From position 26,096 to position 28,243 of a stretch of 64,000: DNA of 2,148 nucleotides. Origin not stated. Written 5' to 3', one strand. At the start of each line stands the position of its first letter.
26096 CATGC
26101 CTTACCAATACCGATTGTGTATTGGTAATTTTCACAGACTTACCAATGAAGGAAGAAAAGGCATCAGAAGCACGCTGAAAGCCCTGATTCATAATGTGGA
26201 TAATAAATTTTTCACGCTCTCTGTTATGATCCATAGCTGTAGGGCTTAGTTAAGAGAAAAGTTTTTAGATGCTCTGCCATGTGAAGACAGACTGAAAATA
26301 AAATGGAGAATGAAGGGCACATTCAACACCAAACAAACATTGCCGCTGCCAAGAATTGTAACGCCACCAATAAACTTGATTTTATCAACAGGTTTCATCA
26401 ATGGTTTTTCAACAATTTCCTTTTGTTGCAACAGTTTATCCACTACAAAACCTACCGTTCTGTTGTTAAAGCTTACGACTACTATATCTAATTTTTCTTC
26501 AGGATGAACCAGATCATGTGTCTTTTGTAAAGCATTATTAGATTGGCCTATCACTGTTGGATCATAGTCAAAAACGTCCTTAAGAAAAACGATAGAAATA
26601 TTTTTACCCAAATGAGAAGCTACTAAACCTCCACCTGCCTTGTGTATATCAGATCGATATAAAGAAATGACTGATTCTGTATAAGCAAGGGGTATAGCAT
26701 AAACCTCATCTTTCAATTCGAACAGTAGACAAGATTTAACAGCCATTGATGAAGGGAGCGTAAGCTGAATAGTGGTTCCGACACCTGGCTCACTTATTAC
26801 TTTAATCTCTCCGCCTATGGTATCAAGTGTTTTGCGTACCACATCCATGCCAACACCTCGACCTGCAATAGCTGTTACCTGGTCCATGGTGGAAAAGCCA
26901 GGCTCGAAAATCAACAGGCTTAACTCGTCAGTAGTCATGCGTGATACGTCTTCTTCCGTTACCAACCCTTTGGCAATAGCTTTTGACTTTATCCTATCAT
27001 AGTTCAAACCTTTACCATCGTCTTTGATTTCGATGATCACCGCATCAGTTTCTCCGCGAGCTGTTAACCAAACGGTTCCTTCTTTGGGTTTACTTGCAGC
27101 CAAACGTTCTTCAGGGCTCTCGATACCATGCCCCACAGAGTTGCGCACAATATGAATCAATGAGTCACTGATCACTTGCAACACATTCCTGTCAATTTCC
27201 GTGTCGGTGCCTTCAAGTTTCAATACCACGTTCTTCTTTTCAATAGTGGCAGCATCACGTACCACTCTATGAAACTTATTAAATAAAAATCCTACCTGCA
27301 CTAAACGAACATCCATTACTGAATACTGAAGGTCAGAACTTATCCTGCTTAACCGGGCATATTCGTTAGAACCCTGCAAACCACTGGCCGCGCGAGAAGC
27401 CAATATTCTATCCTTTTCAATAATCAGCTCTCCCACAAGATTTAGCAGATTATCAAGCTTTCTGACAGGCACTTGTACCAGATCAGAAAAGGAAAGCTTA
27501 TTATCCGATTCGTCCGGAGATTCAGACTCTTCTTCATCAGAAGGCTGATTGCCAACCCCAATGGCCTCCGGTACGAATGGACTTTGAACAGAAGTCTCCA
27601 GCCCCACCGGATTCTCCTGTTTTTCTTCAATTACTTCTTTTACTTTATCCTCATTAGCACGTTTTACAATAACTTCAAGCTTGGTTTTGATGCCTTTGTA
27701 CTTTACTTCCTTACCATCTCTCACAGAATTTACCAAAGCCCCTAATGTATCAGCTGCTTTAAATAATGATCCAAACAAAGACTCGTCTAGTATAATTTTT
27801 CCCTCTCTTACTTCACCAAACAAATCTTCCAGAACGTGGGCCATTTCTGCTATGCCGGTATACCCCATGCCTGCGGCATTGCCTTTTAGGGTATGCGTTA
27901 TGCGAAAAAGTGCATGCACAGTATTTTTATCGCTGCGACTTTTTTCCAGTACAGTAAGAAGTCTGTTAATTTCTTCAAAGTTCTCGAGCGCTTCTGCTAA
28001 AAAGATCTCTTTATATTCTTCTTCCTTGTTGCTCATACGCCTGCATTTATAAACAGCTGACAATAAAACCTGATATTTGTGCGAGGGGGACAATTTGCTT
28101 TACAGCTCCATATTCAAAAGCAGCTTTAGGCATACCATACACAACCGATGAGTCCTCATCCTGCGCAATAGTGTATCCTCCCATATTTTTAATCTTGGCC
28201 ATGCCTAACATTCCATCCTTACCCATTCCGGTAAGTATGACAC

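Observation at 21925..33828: Complete F1/archaeal-style chemosensory operon in a Bacteroidota genome, with no visible motor target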

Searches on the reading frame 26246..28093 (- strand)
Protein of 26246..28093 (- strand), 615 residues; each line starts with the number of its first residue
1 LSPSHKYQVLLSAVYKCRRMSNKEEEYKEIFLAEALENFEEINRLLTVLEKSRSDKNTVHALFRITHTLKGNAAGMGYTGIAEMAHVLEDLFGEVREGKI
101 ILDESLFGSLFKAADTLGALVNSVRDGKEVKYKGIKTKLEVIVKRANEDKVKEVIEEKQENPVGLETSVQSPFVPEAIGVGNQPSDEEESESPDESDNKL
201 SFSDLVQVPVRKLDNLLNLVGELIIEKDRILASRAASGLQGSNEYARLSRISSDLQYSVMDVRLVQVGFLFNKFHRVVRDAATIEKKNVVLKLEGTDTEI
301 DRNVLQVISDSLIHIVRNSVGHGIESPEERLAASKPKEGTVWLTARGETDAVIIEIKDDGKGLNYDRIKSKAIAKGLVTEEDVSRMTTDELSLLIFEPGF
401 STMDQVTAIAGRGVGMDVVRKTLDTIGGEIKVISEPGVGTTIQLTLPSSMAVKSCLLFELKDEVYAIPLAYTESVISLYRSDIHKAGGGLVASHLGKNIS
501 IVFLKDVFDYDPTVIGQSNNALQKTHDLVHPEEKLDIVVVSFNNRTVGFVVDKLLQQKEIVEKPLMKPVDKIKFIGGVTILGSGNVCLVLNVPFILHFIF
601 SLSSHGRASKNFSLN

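Call 4: search_protein_families(library=pfam, proteins=[window:26246-28093:-], max_evalue=0.01)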
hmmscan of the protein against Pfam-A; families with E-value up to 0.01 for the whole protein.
window:26246-28093:- (615 aa): 4 families
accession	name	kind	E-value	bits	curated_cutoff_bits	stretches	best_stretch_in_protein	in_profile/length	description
PF01584.24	CheW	-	3.8e-20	72.3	23.5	1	455-596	2-134/138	CheW-like domain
PF02518.31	HATPase_c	-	2.6e-18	66.9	26.4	1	310-448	4-109/111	Histidine kinase-, DNA gyrase B-, and HSP90-like ATPase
PF01627.28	Hpt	-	4.1e-14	53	24.6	1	26-112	1-73/84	Hpt domain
PF02895.20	H-kinase_dim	-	1.6e-10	41.7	23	1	204-261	2-67/68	Signal transducing histidine kinase, homodimeric domain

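Call 8: search_protein_families(library=ncbifam, proteins=[window:26246-28093:-], max_evalue=0.01)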
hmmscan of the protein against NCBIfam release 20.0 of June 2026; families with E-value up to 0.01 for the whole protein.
window:26246-28093:- (615 aa): 30 families (the best 25 are shown)
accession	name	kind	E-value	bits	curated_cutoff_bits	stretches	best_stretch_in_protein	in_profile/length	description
NF041336.1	CheA_Halo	equivalog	7.9e-111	371.7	950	2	147-592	229-663/666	chemotaxis protein CheA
NF007835.0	PRK10547.1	equivalog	6.4e-91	305.9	793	2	180-593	258-654/670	chemotaxis protein CheA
NF008298.1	PRK11086.1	subfamily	5.4e-09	35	520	1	394-448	476-525/529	DcuS/MalK family sensor histidine kinase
NF007688.0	PRK10364.1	equivalog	3.9e-08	32.5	479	1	387-451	396-454/460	two-component system sensor histidine kinase ZraS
NF010411.0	PRK13837.1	equivalog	2e-07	29.4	647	1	395-452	627-679/828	two-component system VirA-like sensor kinase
NF008468.0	PRK11360.1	equivalog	2.3e-07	29.6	646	1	393-449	558-609/616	two-component system sensor histidine kinase AtoS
NF011874.0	PRK15347.1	equivalog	2.4e-07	29.2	852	1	405-450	571-616/921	two component system sensor kinase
TIGR02916.1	PEP_his_kin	equivalog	3e-07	29.4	300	1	407-447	639-679/679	XrtA/PEP-CTERM system histidine kinase PrsK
NF046044.1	PnpS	equivalog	4.7e-07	29.2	400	1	410-447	353-390/390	two-component system histidine kinase PnpS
NF047874.1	MASE3_PAS_HK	subfamily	1.4e-06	27.4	560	1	409-454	586-631/655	MASE3 domain-containing sensor histidine kinase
TIGR02956.1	TMAO_torS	equivalog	8.5e-06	24.1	676.5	1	395-449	630-683/967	TMAO reductase system sensor histidine kinase/response regulator TorS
NF052574.1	HisKinEspCMyxo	equivalog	2e-05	23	1200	1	377-451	569-640/785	serine histidine kinase EspC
NF045911.1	TCSHisKinNblS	equivalog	2.2e-05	23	1000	1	390-446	562-618/621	two-component system sensor histidine kinase NblS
NF041210.1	his_kin_PieS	equivalog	0.0001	21.4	850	1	337-448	381-470/474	two component system sensor histidine kinase PieS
NF045595.1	HK_scytonemin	equivalog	0.00011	20.8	865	1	395-448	583-635/637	scytonemin biosynthesis sensor histidine kinase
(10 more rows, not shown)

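Call 10: find_related_loci(query=window:26246-28036:-, collection=genome_contigs, flank=10000)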
Query window:26246-28036:- (596 aa) in genome_contigs; peptide patterns used: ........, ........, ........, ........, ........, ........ (x = any residue, [..] = any of these).
599 stretches matched a pattern (row limit reached: there are more); 338 encode a relative of the query (tblastn E <= 1e-3); the best 80 are kept; 80 distinct loci.
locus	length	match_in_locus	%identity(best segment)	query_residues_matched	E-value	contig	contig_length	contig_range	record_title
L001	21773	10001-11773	75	1-596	0e+0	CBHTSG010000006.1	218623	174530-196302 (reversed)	MAG TPA_asm: uncultured Cyclobacteriaceae bacterium isolate ERR14722429_binner123_Refined_45 genome assembly, contig: ER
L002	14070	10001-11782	74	1-596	0e+0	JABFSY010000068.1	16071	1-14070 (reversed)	MAG: Cyclobacteriaceae bacterium isolate WB-IL-24 seq_1725, whole genome shotgun sequence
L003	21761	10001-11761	73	1-596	0e+0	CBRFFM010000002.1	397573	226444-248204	MAG TPA_asm: uncultured bacterium isolate SRR11839389_maxbin2_10 genome assembly, contig: ERZ27397411.2, whole genome sh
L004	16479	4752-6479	74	1-596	0e+0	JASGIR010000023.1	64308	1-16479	MAG: Cyclobacteriaceae bacterium isolate 5N358 JMF-2111-06-0005.ont.bin.358_22, whole genome shotgun sequence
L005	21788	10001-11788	73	1-596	0e+0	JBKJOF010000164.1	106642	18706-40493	MAG: Chryseolinea sp. isolate ant_bin.40 S1Ck117_4923362_flag_0_multi_13.9685_len_106642, whole genome shotgun sequence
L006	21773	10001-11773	72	1-596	0e+0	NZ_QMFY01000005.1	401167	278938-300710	Pseudochryseolinea flava strain SDU1-6 Scaffold5_1, whole genome shotgun sequence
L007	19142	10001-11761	74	1-596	0e+0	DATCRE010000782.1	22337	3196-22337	MAG TPA_asm: Cyclobacteriaceae bacterium isolate SMAG_U7271 k141_1018382, whole genome shotgun sequence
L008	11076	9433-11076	75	1-552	0e+0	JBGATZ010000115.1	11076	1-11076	MAG: Cyclobacteriaceae bacterium isolate MAG_MBR_H10.95 MBRH10-95_opera_contig_18146, whole genome shotgun sequence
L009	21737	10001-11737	69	4-596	0e+0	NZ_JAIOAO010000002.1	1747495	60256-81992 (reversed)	Parachryseolinea silvisoli strain QH1ED-6-2 NODE_2_length_1747495_cov_22.735798, whole genome shotgun sequence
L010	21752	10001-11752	67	1-596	0e+0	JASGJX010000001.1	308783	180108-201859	MAG: Chryseolinea sp. isolate 5N518 JMF-2111-06-0005.ont.bin.518_0, whole genome shotgun sequence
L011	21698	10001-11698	68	4-596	0e+0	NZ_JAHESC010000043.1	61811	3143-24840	Dawidia soli strain PWU37 NODE_43_length_61811_cov_9.332993, whole genome shotgun sequence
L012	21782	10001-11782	70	1-596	0e+0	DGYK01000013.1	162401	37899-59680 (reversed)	MAG TPA_asm: Flammeovirgaceae bacterium UBA5008 UBA5008_contig_1099, whole genome shotgun sequence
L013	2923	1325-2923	73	1-542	0e+0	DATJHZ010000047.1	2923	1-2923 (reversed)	MAG TPA_asm: Cyclobacteriaceae bacterium isolate SMAG_U15525 k141_9526548, whole genome shotgun sequence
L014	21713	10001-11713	61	3-594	0e+0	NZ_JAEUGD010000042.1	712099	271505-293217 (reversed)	Fulvivirga marina strain 29W222 scaffold42, whole genome shotgun sequence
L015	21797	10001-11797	59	1-586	0e+0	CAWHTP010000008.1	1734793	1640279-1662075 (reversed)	MAG: uncultured Cytophagales bacterium isolate MFD03250.bin.1.6 genome assembly, contig: contig_5113, whole genome shotg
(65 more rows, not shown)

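Call 35: search_solved_structures(query=window:26246-28036:-, show_alignments=1, max_evalue=0.00001)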
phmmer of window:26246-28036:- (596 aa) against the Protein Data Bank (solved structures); distinct sequences matched with E-value up to 0.00001: 18.
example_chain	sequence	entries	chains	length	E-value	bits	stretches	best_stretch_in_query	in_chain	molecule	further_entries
6s1k_A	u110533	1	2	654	4.5e-80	273.2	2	171-574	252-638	Chemotaxis protein CheA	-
1b3q_A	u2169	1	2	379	1.2e-76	261.9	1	185-576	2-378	PROTEIN (CHEMOTAXIS PROTEIN CHEA)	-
3ja6_C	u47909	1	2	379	1.2e-76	261.8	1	185-576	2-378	Chemotaxis protein CheA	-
8c5v_A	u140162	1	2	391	3.6e-70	240.5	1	184-574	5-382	Chemotaxis protein CheA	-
2ch4_A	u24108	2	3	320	6.2e-64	219.9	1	245-576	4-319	CHEMOTAXIS PROTEIN CHEA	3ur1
4jpb_A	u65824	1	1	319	2e-62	214.9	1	245-576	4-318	Chemotaxis protein CheA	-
4xiv_A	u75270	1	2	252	2e-60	208.3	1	183-428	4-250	Chemotaxis protein CheA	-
1i5d_A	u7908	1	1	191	4.2e-48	167.7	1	240-428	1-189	CHEMOTAXIS PROTEIN CHEA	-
6mi6_A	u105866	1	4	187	4.8e-47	164.2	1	243-428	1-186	Chemotaxis protein CheA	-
1i58_A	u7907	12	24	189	1.5e-46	162.5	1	245-428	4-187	CHEMOTAXIS PROTEIN CHEA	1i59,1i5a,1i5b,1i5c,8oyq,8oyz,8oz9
6ff6_A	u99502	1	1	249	2e-13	53.2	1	3-109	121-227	BRIC1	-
2ld6_A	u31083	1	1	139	4.1e-13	52.2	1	6-110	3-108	Chemotaxis protein CheA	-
1tqg_A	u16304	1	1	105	1.6e-12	50.2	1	6-104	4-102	Chemotaxis protein cheA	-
8c5v_C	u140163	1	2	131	4.3e-09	38.9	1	7-107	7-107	Chemotaxis protein CheA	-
3kyi_A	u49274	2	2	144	3.1e-08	36.1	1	18-106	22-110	Putative histidine protein kinase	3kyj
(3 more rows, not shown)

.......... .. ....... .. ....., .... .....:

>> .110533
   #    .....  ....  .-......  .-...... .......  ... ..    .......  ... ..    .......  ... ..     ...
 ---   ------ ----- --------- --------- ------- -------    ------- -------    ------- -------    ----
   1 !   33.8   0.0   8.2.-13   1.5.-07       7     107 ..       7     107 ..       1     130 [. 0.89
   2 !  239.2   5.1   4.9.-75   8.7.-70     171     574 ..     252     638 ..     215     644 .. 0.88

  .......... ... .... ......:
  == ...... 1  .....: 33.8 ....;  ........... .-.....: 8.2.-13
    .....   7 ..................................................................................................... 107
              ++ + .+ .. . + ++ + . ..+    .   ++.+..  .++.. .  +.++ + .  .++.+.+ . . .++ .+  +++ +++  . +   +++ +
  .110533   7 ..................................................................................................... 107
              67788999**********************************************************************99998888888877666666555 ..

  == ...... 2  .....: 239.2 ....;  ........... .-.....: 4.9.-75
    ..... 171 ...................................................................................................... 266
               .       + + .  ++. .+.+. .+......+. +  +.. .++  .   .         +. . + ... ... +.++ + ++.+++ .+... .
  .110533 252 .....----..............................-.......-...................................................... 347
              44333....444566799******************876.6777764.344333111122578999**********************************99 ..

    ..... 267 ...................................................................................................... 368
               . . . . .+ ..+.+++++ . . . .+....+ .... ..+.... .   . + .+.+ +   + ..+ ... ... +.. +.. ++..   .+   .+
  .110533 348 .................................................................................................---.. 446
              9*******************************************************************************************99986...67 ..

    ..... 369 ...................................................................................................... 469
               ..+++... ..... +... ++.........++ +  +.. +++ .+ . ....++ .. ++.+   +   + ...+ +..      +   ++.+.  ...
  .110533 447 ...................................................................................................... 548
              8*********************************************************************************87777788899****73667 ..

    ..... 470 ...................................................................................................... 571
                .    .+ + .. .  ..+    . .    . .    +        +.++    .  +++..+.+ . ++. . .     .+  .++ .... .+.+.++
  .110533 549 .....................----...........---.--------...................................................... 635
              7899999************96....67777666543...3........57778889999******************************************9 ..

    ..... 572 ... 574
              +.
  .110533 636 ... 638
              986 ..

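Call 72: search_dna_similar(query=window:26246-28036:-, collection=plasmids, mode=protein, max_rows=30, max_evalue=1e-20)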
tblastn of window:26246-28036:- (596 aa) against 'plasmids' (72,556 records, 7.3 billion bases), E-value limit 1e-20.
Records with a match: 592; places in all: 632; records where one place covers at least 80% of the query: 9.
Best place of each record, by identity: <60% 592.
By first word of the organism name: Ralstonia 136; Pseudomonas 135; Sinorhizobium 75; Phaeobacter 59; Azospirillum 23; Leisingera 17; Deinococcus 12; Escherichia 7; Shinella 7; Novosphingobium 7; and 60 more.
By predicted mobility (MOB-suite, as given by PLSDB): non-mobilizable 361; mobilizable 130; conjugative 101.
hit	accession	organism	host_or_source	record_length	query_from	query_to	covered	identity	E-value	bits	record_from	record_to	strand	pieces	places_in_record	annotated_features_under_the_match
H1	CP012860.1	Persicobacter sp. JZB09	cell culture,soil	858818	1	588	99%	47.1%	2e-173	553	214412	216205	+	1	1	record has no annotation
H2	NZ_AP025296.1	Persicobacter psychrovividus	-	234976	8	588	97%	46.3%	5e-170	543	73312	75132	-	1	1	chemotaxis protein CheA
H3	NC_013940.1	Deferribacter desulfuricans SSM1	-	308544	1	573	96%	33.2%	2e-83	293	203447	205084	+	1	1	chemotaxis protein CheW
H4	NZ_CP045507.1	Desulfolutivibrio sulfoxidireducens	cell culture,sewage treatment plant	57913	10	585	97%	30.7%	4e-59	221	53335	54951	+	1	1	chemotaxis protein CheA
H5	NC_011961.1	Thermomicrobium roseum DSM 5159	-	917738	3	577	96%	29.7%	9e-62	229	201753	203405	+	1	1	chemotaxis protein CheW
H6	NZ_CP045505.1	Desulfolutivibrio sulfodismutans DSM 3696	cell culture,freshwater mud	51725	5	574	96%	29.8%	2e-53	204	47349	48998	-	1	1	chemotaxis protein CheA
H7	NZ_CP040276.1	Nostoc sp. C052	Blasia pusilla,pure culture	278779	10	573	95%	29.4%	9e-70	252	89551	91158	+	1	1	chemotaxis protein CheA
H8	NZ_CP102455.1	Aeromonas sp. BC14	culture,river water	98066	187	580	66%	38.4%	3e-69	251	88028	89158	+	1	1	chemotaxis protein CheA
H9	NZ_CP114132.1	Escherichia coli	pig,gut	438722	182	573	66%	38.6%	4e-69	250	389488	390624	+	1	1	cheA: chemotaxis protein CheA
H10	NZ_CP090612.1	Escherichia coli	pig,lung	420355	182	573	66%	38.6%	5e-69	250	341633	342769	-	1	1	cheA: chemotaxis protein CheA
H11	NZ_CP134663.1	Escherichia coli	Larus michahellis,bacteria,cloaca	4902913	182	573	66%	38.3%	5e-68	247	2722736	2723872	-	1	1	none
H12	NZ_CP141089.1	Escherichia coli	Homo sapiens,Infected Human Urine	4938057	182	573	66%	38.3%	5e-68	247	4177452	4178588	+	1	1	none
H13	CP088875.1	Escherichia coli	Homo sapiens,blood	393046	182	573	66%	38.3%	1e-67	246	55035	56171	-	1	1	cheA: chemotaxis protein CheA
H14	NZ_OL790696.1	Escherichia coli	-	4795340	187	573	65%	38.6%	5e-69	250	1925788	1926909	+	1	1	none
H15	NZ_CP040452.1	Halomonas sp. PA16-9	-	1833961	12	577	95%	26.1%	5e-55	209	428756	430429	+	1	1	none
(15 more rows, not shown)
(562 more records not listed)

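Call 73: get_annotated_region(hit=H2, flank=12000)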
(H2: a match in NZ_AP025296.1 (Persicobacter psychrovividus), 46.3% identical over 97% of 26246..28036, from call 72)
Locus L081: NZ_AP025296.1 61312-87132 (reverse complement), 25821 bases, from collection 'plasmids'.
description: Persicobacter psychrovividus strain NBRC 101262 plasmid pPP4, complete sequence
organism: Persicobacter psychrovividus (NCBI taxid 387638)
taxonomy: Bacteria; Bacteroidota; Cytophagia; Cytophagales; Persicobacteraceae; Persicobacter; Persicobacter psychrovividus
host: -; source: -; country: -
typing (MOB-suite, as given by PLSDB): non-mobilizable
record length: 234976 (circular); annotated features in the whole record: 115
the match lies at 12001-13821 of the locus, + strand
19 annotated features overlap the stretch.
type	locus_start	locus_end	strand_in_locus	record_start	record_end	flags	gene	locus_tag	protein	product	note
CDS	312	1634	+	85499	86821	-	-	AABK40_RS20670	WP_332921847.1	SPFH domain-containing protein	-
CDS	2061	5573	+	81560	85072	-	-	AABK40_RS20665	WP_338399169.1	T9SS type A sorting domain-containing protein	-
CDS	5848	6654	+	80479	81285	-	-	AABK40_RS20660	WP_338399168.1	hypothetical protein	-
CDS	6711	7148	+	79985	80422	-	-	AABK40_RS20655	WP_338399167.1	hypothetical protein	-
CDS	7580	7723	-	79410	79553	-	-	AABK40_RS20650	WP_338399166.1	hypothetical protein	-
CDS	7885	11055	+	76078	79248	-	-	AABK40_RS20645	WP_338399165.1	PAS domain S-box protein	-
CDS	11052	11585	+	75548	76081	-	-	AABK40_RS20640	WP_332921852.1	chemotaxis protein CheW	GO:0006935 - chemotaxis [Evidence IEA]; GO:0007165 - signal transduction [Evidence IEA]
CDS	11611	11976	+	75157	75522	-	-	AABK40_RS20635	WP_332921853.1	response regulator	GO:0000160 - phosphorelay signal transduction system [Evidence IEA]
CDS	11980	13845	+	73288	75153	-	-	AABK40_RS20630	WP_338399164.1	chemotaxis protein CheA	GO:0006935 - chemotaxis [Evidence IEA]; GO:0007165 - signal transduction [Evidence IEA]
CDS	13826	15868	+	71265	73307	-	-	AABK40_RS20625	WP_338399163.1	SpoIIE family protein phosphatase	-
CDS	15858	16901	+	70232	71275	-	cheB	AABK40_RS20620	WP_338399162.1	chemotaxis-specific protein-glutamate methyltransferase CheB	GO:0006935 - chemotaxis [Evidence IEA]; GO:0000160 - phosphorelay signal transduction system [Evidence IEA]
CDS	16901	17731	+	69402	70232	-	-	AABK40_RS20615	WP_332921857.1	protein-glutamate O-methyltransferase CheR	GO:0032259 - methylation [Evidence IEA]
CDS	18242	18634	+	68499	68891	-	-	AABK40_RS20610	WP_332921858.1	hypothetical protein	-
CDS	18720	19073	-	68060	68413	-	-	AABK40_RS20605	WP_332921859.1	hypothetical protein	-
CDS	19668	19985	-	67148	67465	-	-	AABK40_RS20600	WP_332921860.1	hypothetical protein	-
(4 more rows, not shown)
